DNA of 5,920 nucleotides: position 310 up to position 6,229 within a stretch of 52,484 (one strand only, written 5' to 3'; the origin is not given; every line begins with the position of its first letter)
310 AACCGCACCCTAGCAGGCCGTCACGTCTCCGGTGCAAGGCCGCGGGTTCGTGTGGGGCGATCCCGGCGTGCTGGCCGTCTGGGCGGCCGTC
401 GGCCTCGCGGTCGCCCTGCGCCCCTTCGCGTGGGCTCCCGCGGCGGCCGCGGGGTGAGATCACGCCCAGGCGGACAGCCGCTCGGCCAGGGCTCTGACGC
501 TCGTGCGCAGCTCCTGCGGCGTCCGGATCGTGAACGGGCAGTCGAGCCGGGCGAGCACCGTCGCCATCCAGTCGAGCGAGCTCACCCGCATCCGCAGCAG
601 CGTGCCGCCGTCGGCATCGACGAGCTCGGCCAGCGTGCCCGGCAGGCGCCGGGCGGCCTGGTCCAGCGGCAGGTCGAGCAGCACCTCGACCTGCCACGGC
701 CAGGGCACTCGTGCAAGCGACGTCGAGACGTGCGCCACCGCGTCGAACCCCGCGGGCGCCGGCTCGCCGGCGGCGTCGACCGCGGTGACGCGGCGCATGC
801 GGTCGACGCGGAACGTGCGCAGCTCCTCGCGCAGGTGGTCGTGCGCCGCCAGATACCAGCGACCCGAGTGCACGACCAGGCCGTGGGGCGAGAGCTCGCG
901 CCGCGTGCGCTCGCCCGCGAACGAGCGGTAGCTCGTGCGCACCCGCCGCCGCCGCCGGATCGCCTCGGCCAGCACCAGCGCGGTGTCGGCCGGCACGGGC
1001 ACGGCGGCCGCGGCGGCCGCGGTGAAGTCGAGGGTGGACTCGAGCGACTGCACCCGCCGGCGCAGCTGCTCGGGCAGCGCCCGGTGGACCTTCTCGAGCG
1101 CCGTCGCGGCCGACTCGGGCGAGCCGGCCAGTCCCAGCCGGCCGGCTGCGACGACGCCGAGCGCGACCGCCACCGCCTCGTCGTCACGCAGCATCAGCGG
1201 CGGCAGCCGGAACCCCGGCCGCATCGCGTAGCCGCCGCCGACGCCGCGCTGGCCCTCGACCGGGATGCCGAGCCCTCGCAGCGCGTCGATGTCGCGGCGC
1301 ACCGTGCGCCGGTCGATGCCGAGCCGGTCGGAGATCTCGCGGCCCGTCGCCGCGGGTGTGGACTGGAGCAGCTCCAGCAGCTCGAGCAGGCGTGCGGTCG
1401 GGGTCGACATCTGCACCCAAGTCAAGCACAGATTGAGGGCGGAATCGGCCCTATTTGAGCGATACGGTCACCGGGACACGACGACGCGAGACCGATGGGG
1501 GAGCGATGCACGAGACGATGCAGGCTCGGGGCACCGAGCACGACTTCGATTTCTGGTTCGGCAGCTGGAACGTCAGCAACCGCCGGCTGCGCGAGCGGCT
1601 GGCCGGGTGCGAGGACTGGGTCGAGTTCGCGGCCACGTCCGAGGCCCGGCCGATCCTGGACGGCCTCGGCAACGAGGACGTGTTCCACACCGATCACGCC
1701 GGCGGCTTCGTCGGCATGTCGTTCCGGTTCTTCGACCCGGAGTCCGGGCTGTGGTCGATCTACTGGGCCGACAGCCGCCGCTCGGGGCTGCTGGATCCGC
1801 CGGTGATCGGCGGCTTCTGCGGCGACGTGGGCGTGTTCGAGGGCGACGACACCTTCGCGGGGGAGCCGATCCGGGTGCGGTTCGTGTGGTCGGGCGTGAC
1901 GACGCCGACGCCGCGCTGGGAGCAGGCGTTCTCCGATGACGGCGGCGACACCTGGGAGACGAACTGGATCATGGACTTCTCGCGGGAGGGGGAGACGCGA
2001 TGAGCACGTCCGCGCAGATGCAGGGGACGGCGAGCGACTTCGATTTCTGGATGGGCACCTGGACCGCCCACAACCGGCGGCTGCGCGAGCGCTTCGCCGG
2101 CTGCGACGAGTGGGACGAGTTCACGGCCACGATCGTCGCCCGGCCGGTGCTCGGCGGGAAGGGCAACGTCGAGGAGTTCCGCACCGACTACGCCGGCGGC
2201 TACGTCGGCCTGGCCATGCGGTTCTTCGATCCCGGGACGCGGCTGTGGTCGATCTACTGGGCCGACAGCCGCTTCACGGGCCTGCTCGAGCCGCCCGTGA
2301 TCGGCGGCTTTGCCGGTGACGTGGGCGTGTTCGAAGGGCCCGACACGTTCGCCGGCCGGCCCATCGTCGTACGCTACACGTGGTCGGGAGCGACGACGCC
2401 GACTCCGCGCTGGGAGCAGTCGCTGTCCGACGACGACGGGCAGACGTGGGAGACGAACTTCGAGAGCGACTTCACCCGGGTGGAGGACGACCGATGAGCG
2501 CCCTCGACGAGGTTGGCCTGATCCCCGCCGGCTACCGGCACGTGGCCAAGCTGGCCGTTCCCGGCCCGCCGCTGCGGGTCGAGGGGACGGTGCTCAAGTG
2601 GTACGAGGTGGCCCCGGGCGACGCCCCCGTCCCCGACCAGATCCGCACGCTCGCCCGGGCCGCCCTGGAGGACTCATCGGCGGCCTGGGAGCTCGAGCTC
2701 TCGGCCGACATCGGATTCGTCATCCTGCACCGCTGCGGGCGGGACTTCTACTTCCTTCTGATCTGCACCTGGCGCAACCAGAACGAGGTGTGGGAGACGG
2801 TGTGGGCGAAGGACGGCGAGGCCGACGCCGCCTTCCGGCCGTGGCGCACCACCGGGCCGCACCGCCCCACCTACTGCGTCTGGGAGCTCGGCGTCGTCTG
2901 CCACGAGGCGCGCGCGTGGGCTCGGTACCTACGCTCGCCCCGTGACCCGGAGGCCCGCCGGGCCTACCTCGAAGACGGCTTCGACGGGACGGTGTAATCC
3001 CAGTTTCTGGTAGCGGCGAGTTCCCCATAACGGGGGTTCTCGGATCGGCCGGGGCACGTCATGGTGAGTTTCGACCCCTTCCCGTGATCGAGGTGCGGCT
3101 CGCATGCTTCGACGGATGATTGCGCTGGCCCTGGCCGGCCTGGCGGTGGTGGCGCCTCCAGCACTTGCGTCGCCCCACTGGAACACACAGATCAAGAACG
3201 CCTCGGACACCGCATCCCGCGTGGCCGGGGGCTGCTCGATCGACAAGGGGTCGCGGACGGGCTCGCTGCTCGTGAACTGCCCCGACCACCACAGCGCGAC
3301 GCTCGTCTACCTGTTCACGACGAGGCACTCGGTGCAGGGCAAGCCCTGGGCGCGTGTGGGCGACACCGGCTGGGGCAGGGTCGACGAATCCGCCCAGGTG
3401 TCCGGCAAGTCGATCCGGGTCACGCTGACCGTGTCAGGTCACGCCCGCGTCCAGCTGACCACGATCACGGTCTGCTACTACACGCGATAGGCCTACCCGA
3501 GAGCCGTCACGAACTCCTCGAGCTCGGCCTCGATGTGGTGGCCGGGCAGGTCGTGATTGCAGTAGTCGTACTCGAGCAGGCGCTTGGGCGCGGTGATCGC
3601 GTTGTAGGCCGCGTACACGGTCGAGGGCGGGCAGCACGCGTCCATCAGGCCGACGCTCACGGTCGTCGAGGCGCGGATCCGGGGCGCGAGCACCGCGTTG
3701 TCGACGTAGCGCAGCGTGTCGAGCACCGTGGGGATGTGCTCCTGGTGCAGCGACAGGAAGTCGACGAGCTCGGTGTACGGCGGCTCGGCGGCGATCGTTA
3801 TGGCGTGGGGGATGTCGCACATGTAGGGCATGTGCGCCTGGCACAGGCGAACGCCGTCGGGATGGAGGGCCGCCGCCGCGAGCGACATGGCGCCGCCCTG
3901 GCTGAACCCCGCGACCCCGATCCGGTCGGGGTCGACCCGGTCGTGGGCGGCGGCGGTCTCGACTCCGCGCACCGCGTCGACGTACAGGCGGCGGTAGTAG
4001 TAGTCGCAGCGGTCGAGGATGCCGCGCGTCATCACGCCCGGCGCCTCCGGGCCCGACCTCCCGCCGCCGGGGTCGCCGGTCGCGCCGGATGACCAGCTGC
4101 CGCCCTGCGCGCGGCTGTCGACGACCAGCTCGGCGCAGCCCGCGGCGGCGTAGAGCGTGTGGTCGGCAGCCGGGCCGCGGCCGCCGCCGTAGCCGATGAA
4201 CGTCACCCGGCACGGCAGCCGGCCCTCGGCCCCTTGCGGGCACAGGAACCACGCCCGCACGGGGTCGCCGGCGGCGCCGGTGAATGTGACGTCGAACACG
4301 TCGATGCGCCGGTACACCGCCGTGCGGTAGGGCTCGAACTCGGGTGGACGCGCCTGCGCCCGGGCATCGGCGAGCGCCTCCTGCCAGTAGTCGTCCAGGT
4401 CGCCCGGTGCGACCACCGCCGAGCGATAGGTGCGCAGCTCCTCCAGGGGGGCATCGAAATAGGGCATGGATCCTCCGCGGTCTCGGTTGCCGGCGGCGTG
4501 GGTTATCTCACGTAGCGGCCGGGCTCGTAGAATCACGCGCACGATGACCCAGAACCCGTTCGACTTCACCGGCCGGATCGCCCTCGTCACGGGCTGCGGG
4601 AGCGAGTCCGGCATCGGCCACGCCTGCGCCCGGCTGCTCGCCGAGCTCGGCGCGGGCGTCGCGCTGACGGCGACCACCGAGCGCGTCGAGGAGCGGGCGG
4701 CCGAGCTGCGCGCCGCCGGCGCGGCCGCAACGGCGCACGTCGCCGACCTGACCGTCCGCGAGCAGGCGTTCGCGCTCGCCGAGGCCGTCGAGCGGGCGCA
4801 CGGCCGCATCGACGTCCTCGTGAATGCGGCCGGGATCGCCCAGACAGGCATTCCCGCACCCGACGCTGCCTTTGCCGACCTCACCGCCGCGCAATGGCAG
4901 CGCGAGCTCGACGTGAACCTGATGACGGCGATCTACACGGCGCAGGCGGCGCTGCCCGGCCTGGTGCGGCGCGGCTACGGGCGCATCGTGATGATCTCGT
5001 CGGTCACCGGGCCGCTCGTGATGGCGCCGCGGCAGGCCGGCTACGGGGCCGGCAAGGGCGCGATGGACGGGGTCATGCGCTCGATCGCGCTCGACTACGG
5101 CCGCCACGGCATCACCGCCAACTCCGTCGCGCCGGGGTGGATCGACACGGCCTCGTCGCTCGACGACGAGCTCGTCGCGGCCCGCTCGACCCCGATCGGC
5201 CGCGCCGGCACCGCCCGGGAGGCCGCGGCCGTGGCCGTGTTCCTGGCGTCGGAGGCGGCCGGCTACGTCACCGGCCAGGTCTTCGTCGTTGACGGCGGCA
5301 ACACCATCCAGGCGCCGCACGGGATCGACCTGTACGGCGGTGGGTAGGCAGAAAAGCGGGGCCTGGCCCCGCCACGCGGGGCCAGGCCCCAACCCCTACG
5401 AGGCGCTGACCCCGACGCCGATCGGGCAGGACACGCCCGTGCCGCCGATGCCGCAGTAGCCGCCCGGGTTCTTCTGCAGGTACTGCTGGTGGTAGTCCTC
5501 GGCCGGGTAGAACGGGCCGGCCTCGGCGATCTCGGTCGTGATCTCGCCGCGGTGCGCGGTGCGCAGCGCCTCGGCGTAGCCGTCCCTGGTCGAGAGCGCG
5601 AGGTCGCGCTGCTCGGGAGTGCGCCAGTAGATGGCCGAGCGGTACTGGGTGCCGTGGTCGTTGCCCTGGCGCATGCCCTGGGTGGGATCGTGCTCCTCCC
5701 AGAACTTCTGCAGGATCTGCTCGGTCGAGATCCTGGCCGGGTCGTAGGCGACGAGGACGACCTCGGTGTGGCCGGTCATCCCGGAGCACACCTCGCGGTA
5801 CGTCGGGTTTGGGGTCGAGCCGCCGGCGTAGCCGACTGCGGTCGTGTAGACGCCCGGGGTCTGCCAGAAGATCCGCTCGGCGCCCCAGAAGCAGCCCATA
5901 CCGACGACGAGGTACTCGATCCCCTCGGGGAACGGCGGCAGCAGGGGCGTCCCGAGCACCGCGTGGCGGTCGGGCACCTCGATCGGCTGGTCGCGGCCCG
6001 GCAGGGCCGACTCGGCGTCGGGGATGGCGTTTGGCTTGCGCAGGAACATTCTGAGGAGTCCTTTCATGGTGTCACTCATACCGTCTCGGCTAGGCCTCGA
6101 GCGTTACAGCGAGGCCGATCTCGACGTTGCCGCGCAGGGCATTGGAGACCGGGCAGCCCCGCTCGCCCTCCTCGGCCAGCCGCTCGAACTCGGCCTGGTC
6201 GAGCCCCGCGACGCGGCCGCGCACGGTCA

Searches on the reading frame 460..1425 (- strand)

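Call 20: search_protein_families(library=pfam, proteins=[window:460-1425:-], max_evalue=0.00001)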
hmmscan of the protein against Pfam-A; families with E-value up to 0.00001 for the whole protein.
window:460-1425:- (321 aa): 4 families
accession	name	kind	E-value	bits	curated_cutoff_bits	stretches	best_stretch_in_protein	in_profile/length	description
PF13280.12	WYL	-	2.1e-23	82.5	21.8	1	150-214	4-69/70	WYL domain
PF08279.18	HTH_11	-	1.6e-15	57.2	25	1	12-66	1-54/55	HTH domain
PF25583.1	WCX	-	4.2e-10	40.3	23.9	1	242-317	1-75/76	WCX domain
PF19187.6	HTH_PafC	-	4.4e-06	27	32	0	11-57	4-50/115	PafC helix-turn-helix domain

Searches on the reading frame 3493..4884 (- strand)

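Call 20: search_protein_families(library=pfam, proteins=[window:3493-4884:-], max_evalue=0.00001)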
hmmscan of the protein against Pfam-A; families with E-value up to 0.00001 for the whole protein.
window:3493-4884:- (463 aa): 2 families
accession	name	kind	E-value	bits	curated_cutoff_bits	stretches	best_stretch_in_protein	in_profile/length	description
PF05448.18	AXE1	-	2.1e-82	276.9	21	1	140-460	1-319/321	Acetyl xylan esterase (AXE1)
PF00326.27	Peptidase_S9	-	3.2e-07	30.5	22.6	1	301-434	45-172/213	Prolyl oligopeptidase family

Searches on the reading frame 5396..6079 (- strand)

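Call 20: search_protein_families(library=pfam, proteins=[window:5396-6079:-], max_evalue=0.00001)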
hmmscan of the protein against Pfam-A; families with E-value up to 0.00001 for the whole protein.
window:5396-6079:- (227 aa): 1 family
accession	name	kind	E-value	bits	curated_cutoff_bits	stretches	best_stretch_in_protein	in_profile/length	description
PF01625.27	PMSR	-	2.4e-62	210.1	23.7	1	58-209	3-152/153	Peptide methionine sulfoxide reductase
